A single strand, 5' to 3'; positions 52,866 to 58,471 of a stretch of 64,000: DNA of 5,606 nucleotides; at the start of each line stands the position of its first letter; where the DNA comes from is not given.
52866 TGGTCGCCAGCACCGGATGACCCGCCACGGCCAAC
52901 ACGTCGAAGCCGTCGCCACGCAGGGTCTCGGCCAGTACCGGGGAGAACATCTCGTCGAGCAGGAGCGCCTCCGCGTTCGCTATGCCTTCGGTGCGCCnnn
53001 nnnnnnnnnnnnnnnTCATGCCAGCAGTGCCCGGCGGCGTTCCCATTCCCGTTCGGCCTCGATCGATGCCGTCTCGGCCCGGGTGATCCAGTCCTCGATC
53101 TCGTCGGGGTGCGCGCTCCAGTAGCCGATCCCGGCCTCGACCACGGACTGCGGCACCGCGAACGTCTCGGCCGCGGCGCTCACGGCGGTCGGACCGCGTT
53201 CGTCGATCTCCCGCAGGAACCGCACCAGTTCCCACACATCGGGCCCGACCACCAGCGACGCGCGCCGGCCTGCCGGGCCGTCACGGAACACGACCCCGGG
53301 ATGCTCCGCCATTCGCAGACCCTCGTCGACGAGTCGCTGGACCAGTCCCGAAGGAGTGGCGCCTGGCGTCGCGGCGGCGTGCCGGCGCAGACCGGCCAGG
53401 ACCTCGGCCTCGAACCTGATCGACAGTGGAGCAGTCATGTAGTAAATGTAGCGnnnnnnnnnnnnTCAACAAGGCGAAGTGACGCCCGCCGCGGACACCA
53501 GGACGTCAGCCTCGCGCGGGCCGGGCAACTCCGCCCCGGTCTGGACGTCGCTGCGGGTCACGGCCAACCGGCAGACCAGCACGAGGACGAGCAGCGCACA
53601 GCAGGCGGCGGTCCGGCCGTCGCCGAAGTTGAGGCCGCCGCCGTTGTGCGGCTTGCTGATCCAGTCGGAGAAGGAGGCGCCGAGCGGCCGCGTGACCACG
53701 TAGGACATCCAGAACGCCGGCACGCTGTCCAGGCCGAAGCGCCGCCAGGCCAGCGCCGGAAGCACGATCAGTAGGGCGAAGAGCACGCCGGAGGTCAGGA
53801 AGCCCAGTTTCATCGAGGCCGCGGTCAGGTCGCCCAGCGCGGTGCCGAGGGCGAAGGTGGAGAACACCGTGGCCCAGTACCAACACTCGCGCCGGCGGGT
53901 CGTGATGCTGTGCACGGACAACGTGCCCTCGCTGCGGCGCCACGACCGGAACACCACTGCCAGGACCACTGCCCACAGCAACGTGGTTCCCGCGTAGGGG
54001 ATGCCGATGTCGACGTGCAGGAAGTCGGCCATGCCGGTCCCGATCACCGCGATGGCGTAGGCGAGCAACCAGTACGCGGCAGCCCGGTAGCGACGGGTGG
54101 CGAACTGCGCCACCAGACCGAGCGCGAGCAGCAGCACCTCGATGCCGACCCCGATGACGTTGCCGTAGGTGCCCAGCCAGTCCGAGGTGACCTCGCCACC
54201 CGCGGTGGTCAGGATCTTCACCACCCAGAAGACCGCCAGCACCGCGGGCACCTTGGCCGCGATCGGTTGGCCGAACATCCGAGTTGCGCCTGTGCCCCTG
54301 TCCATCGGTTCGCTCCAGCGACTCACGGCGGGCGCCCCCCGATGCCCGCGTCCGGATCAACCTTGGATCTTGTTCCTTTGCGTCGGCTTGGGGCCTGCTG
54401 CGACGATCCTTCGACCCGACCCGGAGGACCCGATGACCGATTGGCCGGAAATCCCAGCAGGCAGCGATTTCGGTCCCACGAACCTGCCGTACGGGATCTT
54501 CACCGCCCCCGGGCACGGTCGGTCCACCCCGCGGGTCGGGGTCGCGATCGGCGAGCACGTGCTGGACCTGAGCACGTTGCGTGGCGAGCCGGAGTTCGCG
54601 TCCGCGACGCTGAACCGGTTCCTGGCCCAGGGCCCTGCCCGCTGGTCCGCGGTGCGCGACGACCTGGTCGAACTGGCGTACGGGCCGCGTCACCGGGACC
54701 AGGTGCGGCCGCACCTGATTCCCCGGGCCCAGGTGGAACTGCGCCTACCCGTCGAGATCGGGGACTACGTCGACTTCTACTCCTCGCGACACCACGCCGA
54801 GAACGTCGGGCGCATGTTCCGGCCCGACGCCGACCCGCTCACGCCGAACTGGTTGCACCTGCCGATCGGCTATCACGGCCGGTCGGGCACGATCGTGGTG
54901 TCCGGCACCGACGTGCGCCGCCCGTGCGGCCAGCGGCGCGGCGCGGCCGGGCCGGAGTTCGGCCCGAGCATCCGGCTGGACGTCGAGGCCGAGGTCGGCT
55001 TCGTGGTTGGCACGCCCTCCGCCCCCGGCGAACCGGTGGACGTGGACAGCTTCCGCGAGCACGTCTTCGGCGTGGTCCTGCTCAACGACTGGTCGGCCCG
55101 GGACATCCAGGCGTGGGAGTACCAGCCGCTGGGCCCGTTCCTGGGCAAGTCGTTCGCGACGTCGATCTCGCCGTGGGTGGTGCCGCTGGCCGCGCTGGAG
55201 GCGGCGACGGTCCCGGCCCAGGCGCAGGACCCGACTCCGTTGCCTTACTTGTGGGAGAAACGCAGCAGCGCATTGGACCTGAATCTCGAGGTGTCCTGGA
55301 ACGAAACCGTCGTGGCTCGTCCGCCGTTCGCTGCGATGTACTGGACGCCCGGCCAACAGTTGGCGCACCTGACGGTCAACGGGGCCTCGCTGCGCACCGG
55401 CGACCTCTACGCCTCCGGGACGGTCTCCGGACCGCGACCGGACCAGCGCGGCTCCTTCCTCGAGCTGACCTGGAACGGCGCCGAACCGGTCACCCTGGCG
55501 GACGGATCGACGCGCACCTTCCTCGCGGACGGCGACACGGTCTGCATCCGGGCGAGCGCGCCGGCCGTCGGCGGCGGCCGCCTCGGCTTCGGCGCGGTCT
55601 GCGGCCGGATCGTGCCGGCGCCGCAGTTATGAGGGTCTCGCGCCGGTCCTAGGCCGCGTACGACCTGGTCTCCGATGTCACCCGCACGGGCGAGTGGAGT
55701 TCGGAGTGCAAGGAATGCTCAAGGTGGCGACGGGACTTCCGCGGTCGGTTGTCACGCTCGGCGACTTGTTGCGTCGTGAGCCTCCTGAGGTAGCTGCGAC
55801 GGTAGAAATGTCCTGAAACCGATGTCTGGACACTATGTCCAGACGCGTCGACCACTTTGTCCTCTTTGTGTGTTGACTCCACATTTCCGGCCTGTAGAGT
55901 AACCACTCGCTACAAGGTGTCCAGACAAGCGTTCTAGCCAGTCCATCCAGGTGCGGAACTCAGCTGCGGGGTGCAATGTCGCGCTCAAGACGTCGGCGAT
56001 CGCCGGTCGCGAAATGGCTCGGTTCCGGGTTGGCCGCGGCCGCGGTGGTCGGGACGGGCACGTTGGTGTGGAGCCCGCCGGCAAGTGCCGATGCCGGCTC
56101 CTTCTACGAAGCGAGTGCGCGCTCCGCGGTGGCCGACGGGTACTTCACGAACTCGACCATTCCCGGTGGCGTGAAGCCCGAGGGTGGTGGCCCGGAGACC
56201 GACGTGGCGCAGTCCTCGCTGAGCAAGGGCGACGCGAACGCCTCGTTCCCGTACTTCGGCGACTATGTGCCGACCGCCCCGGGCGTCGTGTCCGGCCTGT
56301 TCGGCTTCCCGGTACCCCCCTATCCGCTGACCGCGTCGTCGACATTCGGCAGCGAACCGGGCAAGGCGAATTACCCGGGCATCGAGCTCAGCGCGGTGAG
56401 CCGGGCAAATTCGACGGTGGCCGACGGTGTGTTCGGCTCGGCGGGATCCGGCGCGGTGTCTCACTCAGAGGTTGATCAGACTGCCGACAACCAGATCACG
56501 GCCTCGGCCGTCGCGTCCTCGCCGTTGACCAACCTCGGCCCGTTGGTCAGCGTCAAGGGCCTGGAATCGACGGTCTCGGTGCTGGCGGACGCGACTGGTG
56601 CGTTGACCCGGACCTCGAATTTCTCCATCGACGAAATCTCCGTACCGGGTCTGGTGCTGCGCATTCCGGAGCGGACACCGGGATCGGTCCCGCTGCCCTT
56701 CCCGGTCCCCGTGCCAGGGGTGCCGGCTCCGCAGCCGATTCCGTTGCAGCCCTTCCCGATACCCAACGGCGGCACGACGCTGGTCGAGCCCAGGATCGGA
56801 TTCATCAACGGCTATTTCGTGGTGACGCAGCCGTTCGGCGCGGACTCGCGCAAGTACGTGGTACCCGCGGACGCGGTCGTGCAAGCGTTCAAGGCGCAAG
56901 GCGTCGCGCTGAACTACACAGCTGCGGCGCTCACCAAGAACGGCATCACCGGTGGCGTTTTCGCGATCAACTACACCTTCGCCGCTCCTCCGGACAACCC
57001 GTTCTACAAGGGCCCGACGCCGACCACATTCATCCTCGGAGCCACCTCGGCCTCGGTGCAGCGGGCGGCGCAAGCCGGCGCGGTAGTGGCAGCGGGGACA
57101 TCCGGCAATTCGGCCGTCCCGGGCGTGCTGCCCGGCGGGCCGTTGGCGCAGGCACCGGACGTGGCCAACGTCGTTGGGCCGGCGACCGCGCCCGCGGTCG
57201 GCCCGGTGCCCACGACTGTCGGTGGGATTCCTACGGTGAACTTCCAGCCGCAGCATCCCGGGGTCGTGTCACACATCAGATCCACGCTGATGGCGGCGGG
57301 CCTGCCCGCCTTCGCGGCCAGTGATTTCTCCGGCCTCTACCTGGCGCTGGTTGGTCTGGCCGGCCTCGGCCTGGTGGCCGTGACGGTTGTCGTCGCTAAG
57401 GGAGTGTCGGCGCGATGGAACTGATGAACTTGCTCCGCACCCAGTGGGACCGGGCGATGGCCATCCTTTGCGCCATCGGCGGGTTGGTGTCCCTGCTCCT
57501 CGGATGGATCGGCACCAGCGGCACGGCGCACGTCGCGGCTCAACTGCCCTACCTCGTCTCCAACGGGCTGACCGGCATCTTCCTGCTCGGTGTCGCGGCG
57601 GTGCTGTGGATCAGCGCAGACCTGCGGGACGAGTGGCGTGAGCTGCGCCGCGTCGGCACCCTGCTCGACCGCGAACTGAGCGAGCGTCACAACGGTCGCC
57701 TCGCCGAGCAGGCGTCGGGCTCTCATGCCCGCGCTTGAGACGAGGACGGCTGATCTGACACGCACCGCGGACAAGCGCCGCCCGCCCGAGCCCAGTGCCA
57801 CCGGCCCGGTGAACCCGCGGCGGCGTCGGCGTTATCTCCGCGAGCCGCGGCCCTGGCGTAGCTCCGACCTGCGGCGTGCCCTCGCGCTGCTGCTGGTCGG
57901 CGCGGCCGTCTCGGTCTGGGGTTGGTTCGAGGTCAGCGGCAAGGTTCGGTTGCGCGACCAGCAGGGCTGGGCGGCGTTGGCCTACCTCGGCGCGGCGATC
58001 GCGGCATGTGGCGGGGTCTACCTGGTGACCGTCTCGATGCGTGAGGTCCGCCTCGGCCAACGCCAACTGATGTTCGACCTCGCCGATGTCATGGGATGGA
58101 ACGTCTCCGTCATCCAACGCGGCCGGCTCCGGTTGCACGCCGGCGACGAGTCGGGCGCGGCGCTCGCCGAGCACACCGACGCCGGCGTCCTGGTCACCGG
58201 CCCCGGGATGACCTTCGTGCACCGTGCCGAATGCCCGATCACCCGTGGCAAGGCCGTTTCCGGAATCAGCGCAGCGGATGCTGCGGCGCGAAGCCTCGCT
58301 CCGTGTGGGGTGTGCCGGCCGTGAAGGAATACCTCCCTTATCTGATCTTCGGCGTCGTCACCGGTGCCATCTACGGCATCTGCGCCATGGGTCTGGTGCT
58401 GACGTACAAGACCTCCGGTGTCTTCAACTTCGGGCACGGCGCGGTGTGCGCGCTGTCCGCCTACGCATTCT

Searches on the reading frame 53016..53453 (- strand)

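Call 80: search_protein_families(library=pfam, proteins=[window:53016-53453:-], max_evalue=0.01)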
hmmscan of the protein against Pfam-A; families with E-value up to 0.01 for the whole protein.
window:53016-53453:- (145 aa): 1 family
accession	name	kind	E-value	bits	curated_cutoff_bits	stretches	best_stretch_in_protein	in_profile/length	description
PF21169.3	Fan1_SAP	-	0.0078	16.6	27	0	31-67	22-59/64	Fanconi-associated nuclease 1, SAP subdomain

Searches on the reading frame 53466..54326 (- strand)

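Call 41: search_protein_families(library=pfam, proteins=[window:53466-54326:-], max_evalue=0.001)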
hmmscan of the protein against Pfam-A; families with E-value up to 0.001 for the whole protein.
window:53466-54326:- (286 aa): 1 family
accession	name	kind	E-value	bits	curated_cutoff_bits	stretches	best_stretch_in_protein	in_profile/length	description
PF03988.17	DUF347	-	3.7e-35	120.4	28.2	4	204-258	1-50/52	Repeat of Unknown Function (DUF347)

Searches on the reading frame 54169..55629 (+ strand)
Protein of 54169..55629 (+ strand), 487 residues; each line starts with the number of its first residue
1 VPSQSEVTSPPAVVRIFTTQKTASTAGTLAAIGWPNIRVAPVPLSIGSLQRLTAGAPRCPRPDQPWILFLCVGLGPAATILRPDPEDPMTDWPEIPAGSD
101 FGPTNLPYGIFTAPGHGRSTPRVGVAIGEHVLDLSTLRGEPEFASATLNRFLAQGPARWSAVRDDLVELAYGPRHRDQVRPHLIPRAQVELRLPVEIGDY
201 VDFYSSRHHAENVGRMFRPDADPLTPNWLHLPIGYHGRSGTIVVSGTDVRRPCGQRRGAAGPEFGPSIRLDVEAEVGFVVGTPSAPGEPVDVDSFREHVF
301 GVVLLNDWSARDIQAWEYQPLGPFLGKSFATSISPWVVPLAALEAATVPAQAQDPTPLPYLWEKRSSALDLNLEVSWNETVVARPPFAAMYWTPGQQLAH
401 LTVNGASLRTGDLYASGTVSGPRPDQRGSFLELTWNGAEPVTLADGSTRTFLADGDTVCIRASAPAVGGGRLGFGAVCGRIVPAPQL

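Call 41: search_protein_families(library=pfam, proteins=[window:54169-55629:+], max_evalue=0.001)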
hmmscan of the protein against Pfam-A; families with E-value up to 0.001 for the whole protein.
window:54169-55629:+ (487 aa): 2 families
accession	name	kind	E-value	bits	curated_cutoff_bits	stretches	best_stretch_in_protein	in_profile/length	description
PF01557.24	FAA_hydrolase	-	1.7e-35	123.1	23.9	1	201-472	4-204/214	Fumarylacetoacetate (FAA) hydrolase C-terminal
PF09298.16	FAA_hydrolase_N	-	2.3e-16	60.3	25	1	105-194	2-105/105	Fumarylacetoacetase N-terminal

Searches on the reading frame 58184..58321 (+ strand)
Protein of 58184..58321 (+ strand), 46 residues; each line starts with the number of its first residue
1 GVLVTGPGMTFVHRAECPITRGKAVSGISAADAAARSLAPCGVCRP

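Call 69: search_protein_families(library=pfam, proteins=[window:58184-58321:+], max_evalue=1)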
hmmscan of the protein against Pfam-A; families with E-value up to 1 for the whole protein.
seq(46 aa): 1 family
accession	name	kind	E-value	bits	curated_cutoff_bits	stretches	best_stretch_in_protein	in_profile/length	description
PF19746.4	DUF6233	-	3.2e-06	27.6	27.6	1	6-46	11-54/59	Family of unknown function (DUF6233)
